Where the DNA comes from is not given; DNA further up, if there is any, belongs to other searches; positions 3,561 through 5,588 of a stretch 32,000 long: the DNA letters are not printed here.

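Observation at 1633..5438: Compact operon: HAD/sugar-phosphate-cyclase fusion + canonical XylA + SDR, a candidate undescribed cyclitol or carbasugar pathway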

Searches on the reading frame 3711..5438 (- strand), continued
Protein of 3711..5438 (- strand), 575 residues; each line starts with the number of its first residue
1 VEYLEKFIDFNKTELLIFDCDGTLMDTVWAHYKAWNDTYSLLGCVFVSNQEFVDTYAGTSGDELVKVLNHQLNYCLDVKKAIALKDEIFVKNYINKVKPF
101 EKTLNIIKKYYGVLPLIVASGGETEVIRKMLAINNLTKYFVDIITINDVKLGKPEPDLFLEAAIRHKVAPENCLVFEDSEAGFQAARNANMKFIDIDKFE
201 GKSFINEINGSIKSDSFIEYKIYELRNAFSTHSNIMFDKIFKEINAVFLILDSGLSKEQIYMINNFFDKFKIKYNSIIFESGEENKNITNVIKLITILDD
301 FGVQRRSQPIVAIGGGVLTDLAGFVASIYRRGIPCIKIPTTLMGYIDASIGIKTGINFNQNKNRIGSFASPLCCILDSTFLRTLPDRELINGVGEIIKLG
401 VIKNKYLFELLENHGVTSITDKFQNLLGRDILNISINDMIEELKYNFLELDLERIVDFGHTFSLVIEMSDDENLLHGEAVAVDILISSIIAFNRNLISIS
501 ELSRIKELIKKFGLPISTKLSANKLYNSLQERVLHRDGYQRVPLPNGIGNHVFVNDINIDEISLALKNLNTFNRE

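Call 11: find_encoding_contigs(protein=P0017, flank=8000, max_places=3)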
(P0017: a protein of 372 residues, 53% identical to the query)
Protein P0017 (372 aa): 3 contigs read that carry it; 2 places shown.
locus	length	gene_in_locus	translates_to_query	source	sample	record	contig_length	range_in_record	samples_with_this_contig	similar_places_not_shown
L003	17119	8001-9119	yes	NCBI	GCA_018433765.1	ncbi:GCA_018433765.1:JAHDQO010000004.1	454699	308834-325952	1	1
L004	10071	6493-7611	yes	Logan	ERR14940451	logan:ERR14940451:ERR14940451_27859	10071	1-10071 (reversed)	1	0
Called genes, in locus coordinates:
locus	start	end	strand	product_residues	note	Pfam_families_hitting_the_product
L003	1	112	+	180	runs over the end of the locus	PF13328:HD_4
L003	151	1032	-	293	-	PF00892:EamA, PF03151:TPT (faint), PF00892:EamA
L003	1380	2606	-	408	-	PF05343:Peptidase_M42 (faint), PF01546:Peptidase_M20, PF07687:M20_dimer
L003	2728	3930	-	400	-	PF07690:MFS_1, PF12832:MFS_1_like, PF07690:MFS_1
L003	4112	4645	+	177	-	PF13302:Acetyltransf_3, PF13420:Acetyltransf_4, PF00583:Acetyltransf_1, PF13673:Acetyltransf_10, PF13508:Acetyltransf_7, PF08445:FR47 (weak)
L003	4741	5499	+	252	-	PF13145:Rotamase_2, PF13616:Rotamase_3, PF00639:Rotamase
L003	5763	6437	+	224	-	PF07155:ECF-ribofla_trS, PF09512:ThiW (weak), PF12822:ECF_trnsprt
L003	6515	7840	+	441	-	PF02310:B12-binding (weak), PF04055:Radical_SAM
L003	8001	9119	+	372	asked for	PF13685:Fe-ADH_2, PF01761:DHQ_synthase, PF24621:DHQS_C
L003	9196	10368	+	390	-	PF05050:Methyltransf_21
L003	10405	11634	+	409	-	PF01261:AP_endonuc_2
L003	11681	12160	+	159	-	PF02664:LuxS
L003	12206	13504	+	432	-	PF02310:B12-binding, PF04055:Radical_SAM, PF13282:DUF4070 (faint)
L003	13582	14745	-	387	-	PF00072:Response_reg, PF13487:HD_5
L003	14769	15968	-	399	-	PF00072:Response_reg, PF08668:HDOD, PF01966:HD (weak)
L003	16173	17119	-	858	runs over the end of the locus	PF00989:PAS, PF13426:PAS_9, PF08447:PAS_3, PF01590:GAF (weak), PF00989:PAS, PF08448:PAS_4, PF13426:PAS_9, PF02518:HATPase_c, +3 more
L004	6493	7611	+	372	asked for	PF13685:Fe-ADH_2, PF01761:DHQ_synthase, PF24621:DHQS_C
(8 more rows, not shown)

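Call 14: search_protein_families(library=ncbifam, proteins=[L001:6116-7366:+, L003:10405-11634:+, L001:7525-8004:+, L001:8001-9152:+], max_evalue=0.001)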
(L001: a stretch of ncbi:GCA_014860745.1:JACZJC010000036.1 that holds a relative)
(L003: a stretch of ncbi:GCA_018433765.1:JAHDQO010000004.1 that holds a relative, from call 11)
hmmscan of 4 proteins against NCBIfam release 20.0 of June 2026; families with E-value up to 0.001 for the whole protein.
L001:6116-7366:+ (416 aa): 9 families
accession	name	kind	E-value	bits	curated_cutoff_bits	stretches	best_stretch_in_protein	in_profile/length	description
NF041099.2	keto_glucon_epim_IolO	equivalog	1.1e-13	51.1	300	1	18-219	25-214/269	5-keto-L-gluconate epimerase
TIGR03234.1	OH-pyruv-isom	equivalog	1.4e-11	44.3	353.45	1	11-219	11-207/254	hydroxypyruvate isomerase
NF043033.1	OxoTetrIsom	equivalog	8.7e-10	38.8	325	1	12-218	13-203/251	2-oxo-tetronate isomerase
NF009688.0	PRK13209.1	subfamily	4.3e-09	35.8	317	1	85-223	87-221/286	L-ribulose-5-phosphate 3-epimerase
NF007360.0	PRK09856.1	equivalog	2.4e-08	33.8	305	1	8-228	7-220/276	fructoselysine 3-epimerase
NF009689.0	PRK13210.1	subfamily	7.2e-08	31.9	200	1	88-221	86-215/286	L-ribulose-5-phosphate 3-epimerase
NF051856.1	PsicseEpim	equivalog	1.7e-06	28.1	300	1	135-219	127-213/287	D-psicose 3-epimerase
TIGR04379.1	myo_inos_iolE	equivalog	4.5e-06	26.4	290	0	361-390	236-265/290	myo-inosose-2 dehydratase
NF007444.0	PRK09997.1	equivalog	0.00014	21.4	465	0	149-219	133-208/258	hydroxypyruvate isomerase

L003:10405-11634:+ (409 aa): 9 families
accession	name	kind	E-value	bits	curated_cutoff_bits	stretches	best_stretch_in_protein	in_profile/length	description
NF041099.2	keto_glucon_epim_IolO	equivalog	9.8e-15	54.6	300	1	15-216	18-214/269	5-keto-L-gluconate epimerase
NF007360.0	PRK09856.1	equivalog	1.9e-11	44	305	1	3-219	2-214/276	fructoselysine 3-epimerase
TIGR03234.1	OH-pyruv-isom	equivalog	9.2e-10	38.3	353.45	1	13-215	13-206/254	hydroxypyruvate isomerase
NF009689.0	PRK13210.1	subfamily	1.6e-09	37.4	200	1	13-216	16-213/286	L-ribulose-5-phosphate 3-epimerase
NF009688.0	PRK13209.1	subfamily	1.6e-09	37.2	317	1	15-219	22-220/286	L-ribulose-5-phosphate 3-epimerase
TIGR04379.1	myo_inos_iolE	equivalog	8.9e-09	35.3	290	1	160-218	156-214/290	myo-inosose-2 dehydratase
NF043033.1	OxoTetrIsom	equivalog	3.8e-06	26.8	325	1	93-216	81-204/251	2-oxo-tetronate isomerase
NF007444.0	PRK09997.1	equivalog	0.00013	21.6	465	0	150-215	137-207/258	hydroxypyruvate isomerase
TIGR00587.1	nfo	subfamily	0.00016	21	129.65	1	87-195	79-187/279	deoxyribonuclease IV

L001:7525-8004:+ (159 aa): 10 families
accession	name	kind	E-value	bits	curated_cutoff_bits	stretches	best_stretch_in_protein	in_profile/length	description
NF002606.0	PRK02260.2-4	equivalog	3.4e-38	130.7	208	1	16-152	8-143/153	S-ribosylhomocysteine lyase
NF002604.0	PRK02260.1-4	equivalog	1.9e-35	122.2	158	1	16-152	10-154/161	S-ribosylhomocysteine lyase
NF002602.0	PRK02260.1-2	equivalog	1.1e-27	96.9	197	1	17-152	9-150/171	S-ribosylhomocysteine lyase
NF002603.0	PRK02260.1-3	equivalog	1.2e-25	90.3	267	1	16-151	8-147/157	S-ribosylhomocysteine lyase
NF002608.0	PRK02260.3-1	equivalog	1.8e-25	89.7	272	1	16-152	8-146/158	S-ribosylhomocysteine lyase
NF002607.0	PRK02260.2-5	equivalog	2e-23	83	290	1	16-151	11-148/160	S-ribosylhomocysteine lyase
NF002611.0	PRK02260.3-4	equivalog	2.9e-23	82.3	277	1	17-151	11-146/158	S-ribosylhomocysteine lyase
NF002610.0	PRK02260.3-3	equivalog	6.3e-23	81.7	307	1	17-150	9-144/157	S-ribosylhomocysteine lyase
NF002609.0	PRK02260.3-2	equivalog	2e-21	76.6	275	1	16-151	8-146/158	S-ribosylhomocysteine lyase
NF002605.0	PRK02260.2-3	equivalog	6.6e-21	74.8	306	1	16-151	15-152/164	S-ribosylhomocysteine lyase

L001:8001-9152:+ (383 aa): 6 families
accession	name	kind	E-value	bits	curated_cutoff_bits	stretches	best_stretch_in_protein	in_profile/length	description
TIGR01357.1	aroB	equivalog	2.1e-66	224.5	305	1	41-361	20-339/344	3-dehydroquinate synthase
NF004852.0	PRK06203.1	equivalog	5.4e-60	203.4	333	1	6-371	12-394/407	3-dehydroquinate synthase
TIGR04425.1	P_lya_rel_AroB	hypoth_equivalog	1.3e-49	169.1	400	1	36-365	19-341/348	AroB-related putative sugar phosphate phospholyase (cyclizing)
NF010627.0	PRK14021.1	equivalog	2.2e-31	108.9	565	1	92-364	258-536/542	bifunctional shikimate kinase/3-dehydroquinate synthase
NF010556.0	PRK13951.1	equivalog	6.9e-26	91.1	560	1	66-310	200-437/492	bifunctional shikimate kinase AroK/3-dehydroquinate synthase AroB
NF002022.0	PRK00843.1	equivalog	1.9e-06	27.1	413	0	43-202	34-181/350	NAD(P)-dependent glycerol-1-phosphate dehydrogenase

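Call 36: search_protein_representatives(protein=window:3711-5438:-)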
Query: 575 residues. Proteins with E-value up to 0.001 (for the whole library): 39446; up to 1e-10: 19093; up to 1e-30: 3531. The best 150 are listed.
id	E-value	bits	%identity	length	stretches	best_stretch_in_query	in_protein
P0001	0.0e+00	1268.0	100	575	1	1-575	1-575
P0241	1.1e-106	374.4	36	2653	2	218-569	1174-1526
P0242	5.6e-97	342.3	48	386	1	211-569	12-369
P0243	2.3e-83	297.4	46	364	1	250-566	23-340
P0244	8.5e-82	292.2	44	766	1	241-572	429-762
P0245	8.8e-81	288.8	42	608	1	250-569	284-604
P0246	1.6e-80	288.0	42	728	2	202-563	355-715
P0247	1.6e-80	288.0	47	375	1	265-565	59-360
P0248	1.6e-80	287.9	41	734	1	207-574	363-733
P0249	7.9e-80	285.7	66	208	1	289-486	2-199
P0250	5.8e-79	282.8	42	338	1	244-567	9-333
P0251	2.7e-78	280.7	43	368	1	213-570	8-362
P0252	8.7e-78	279.0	47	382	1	279-571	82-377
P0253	3.5e-77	277.0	40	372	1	211-567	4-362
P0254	7.4e-77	275.9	38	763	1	211-572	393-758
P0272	1.4e-72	261.8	30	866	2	194-560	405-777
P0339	7.3e-62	226.4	53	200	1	1-197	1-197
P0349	4.5e-61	223.8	35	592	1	219-572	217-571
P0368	2.2e-58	214.9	38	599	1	251-570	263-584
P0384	2.7e-56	208.0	34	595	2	208-558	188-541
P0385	3.2e-56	207.8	35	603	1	212-566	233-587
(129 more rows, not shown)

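Call 38: search_protein_families(library=pfam, proteins=[P0384, P0349, P0385, P0368, P0245, P0246, P0244, P0272, P0339], max_evalue=0.0001)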
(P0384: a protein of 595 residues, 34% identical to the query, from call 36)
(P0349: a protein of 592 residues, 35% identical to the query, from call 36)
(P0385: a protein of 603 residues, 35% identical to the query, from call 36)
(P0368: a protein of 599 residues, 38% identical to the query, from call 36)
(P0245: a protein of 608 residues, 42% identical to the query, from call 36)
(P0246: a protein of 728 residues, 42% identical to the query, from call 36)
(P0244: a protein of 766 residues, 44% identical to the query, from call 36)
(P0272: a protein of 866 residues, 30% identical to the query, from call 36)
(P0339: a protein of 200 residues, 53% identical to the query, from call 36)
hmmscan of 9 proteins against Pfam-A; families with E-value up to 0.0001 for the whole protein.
P0384 (595 aa): 3 families
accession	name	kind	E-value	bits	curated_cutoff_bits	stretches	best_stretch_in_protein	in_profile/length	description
PF01761.26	DHQ_synthase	-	1.5e-35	121.8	24.2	1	267-372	9-114/115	3-dehydroquinate synthase N-terminal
PF24621.2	DHQS_C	-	1.5e-25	90.3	27.6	1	374-509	1-136/144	3-dehydroquinate synthase C-terminal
PF13685.12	Fe-ADH_2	-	6.2e-06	26.7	28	1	267-366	56-148/149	Iron-containing alcohol dehydrogenase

P0349 (592 aa): 2 families
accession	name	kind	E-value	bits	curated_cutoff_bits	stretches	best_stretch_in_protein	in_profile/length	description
PF01761.26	DHQ_synthase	-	6.3e-29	100.4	24.2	1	276-382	3-109/115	3-dehydroquinate synthase N-terminal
PF24621.2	DHQS_C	-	6e-24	85.1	27.6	1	389-526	1-136/144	3-dehydroquinate synthase C-terminal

P0385 (603 aa): 2 families
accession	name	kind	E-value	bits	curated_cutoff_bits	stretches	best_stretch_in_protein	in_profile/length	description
PF01761.26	DHQ_synthase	-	1.3e-32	112.3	24.2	1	299-408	4-113/115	3-dehydroquinate synthase N-terminal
PF24621.2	DHQS_C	-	3.3e-26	92.4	27.6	1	411-545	1-133/144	3-dehydroquinate synthase C-terminal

P0368 (599 aa): 3 families
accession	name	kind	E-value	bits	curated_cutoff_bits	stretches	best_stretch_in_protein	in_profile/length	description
PF01761.26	DHQ_synthase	-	1e-33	115.8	24.2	1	289-399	2-112/115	3-dehydroquinate synthase N-terminal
PF24621.2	DHQS_C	-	5.3e-25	88.5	27.6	1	403-543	1-138/144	3-dehydroquinate synthase C-terminal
PF13685.12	Fe-ADH_2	-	4.7e-07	30.4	28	1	248-394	11-147/149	Iron-containing alcohol dehydrogenase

P0245 (608 aa): 4 families
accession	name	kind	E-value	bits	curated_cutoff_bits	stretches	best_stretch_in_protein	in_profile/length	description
PF01761.26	DHQ_synthase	-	1.7e-33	115.1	24.2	1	313-424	4-114/115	3-dehydroquinate synthase N-terminal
PF24621.2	DHQS_C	-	7.4e-23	81.5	27.6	1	426-552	1-126/144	3-dehydroquinate synthase C-terminal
PF00480.26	ROK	-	1.6e-13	51.3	22.9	1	16-226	120-293/294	ROK family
PF13685.12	Fe-ADH_2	-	6e-08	33.3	28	1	277-418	18-148/149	Iron-containing alcohol dehydrogenase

P0246 (728 aa): 5 families
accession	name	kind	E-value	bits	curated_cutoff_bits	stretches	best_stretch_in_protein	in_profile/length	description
PF01761.26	DHQ_synthase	-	9.4e-34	116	24.2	1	428-540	3-114/115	3-dehydroquinate synthase N-terminal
PF00480.26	ROK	-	3.1e-25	89.7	22.9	1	9-348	4-292/294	ROK family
PF24621.2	DHQS_C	-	5.5e-24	85.2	27.6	1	542-681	1-138/144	3-dehydroquinate synthase C-terminal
PF13685.12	Fe-ADH_2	-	2.1e-08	34.8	28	1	379-529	4-143/149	Iron-containing alcohol dehydrogenase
PF00465.25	Fe-ADH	-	5.1e-05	23.4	31.3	0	375-491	4-130/168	Iron-containing alcohol dehydrogenase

P0244 (766 aa): 4 families
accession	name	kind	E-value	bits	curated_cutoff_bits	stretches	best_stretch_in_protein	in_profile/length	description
PF01761.26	DHQ_synthase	-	3.6e-36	123.7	24.2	1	466-578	3-114/115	3-dehydroquinate synthase N-terminal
PF24621.2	DHQS_C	-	1.7e-25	90.1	27.6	1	580-719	1-138/144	3-dehydroquinate synthase C-terminal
PF00480.26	ROK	-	6.5e-14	52.6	22.9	1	41-377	5-291/294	ROK family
PF13685.12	Fe-ADH_2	-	5.4e-05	23.7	28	0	429-569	16-145/149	Iron-containing alcohol dehydrogenase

P0272 (866 aa): 3 families
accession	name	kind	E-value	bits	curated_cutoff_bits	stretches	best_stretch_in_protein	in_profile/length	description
PF01761.26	DHQ_synthase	-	2e-44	150.4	24.2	2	498-606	7-114/115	3-dehydroquinate synthase N-terminal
PF24621.2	DHQS_C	-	2.1e-35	122.2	27.6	2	608-732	1-128/144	3-dehydroquinate synthase C-terminal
PF13685.12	Fe-ADH_2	-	4.5e-08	33.7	28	1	458-557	19-108/149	Iron-containing alcohol dehydrogenase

P0339 (200 aa): 2 families
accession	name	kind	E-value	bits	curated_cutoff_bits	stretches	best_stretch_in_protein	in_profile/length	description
PF13419.12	HAD_2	-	3.3e-31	109.2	23.8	1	17-195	2-177/178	Haloacid dehalogenase-like hydrolase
PF00702.32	Hydrolase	-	1.4e-26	94.6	26.4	1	13-190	1-191/191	haloacid dehalogenase-like hydrolase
